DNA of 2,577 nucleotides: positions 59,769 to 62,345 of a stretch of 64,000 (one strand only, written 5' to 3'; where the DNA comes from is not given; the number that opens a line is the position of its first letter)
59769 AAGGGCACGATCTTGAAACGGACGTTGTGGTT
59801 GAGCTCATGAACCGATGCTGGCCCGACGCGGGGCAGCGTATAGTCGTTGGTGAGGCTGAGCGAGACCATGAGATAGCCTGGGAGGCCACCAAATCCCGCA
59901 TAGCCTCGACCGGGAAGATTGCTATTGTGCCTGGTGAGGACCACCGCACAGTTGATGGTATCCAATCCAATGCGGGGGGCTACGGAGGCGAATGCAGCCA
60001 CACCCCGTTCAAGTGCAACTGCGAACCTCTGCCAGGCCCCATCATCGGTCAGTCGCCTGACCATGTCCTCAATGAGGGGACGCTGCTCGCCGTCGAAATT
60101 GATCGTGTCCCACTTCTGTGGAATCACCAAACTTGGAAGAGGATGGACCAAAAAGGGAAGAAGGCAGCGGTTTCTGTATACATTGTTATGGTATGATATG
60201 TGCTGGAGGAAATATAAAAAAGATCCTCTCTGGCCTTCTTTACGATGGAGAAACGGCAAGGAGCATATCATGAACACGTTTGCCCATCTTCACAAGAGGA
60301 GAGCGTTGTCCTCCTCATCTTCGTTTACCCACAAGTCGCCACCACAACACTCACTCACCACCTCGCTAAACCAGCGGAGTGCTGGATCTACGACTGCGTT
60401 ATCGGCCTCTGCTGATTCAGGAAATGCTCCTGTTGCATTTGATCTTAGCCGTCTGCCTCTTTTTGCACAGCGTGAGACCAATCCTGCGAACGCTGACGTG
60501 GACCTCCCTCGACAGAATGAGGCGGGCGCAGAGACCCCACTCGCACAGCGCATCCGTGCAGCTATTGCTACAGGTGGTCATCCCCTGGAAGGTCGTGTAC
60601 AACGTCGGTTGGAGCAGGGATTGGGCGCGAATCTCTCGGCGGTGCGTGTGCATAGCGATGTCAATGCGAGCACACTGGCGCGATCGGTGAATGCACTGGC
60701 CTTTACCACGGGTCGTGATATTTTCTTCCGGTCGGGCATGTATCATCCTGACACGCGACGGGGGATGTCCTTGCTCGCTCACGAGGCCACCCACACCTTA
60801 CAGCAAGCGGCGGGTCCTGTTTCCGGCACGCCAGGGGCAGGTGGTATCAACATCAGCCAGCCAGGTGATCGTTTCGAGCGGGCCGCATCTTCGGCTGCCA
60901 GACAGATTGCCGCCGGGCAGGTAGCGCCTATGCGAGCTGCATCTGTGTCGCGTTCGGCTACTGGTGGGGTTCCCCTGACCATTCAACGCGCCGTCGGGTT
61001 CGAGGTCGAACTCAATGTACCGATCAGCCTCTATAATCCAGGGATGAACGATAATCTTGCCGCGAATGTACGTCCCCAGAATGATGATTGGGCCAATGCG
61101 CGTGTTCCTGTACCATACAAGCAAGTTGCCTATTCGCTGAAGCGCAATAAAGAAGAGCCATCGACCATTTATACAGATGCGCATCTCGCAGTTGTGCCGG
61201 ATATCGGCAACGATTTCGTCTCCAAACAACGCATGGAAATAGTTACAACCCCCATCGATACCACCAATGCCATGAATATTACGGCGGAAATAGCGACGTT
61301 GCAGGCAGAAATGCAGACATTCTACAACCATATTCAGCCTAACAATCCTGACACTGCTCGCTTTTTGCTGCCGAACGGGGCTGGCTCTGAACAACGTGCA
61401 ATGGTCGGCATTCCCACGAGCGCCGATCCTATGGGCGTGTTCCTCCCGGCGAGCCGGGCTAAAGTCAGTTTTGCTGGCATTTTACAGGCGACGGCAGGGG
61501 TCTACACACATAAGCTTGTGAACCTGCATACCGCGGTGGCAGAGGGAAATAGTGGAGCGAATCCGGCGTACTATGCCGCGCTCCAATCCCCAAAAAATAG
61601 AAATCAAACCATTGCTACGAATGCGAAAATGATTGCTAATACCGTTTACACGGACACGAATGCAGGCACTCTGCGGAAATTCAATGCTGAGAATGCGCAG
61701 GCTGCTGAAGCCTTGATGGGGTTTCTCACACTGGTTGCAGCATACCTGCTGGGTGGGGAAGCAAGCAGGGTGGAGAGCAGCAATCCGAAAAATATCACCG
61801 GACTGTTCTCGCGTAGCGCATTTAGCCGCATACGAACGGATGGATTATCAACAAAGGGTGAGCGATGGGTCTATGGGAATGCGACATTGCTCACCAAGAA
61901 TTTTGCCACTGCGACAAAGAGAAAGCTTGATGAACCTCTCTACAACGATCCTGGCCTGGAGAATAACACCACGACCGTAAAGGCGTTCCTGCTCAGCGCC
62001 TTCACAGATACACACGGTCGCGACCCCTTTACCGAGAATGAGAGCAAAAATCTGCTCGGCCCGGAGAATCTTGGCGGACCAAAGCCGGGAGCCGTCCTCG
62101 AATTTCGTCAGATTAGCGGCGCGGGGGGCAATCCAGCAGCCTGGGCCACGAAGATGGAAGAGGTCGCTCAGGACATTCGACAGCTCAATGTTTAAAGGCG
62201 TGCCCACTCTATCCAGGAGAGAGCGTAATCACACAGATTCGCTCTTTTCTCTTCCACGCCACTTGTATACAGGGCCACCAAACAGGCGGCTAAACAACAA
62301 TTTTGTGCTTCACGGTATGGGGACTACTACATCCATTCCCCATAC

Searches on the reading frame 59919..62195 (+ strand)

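Call 33: search_protein_families(library=pfam, proteins=[window:59919-62195:+])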
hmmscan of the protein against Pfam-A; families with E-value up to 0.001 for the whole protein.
window:59919-62195:+ (758 aa): 1 family
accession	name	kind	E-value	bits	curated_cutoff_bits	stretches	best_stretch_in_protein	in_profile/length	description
PF13699.11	eCIS_core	-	2e-26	92.4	22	1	222-299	1-78/79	eCIS core domain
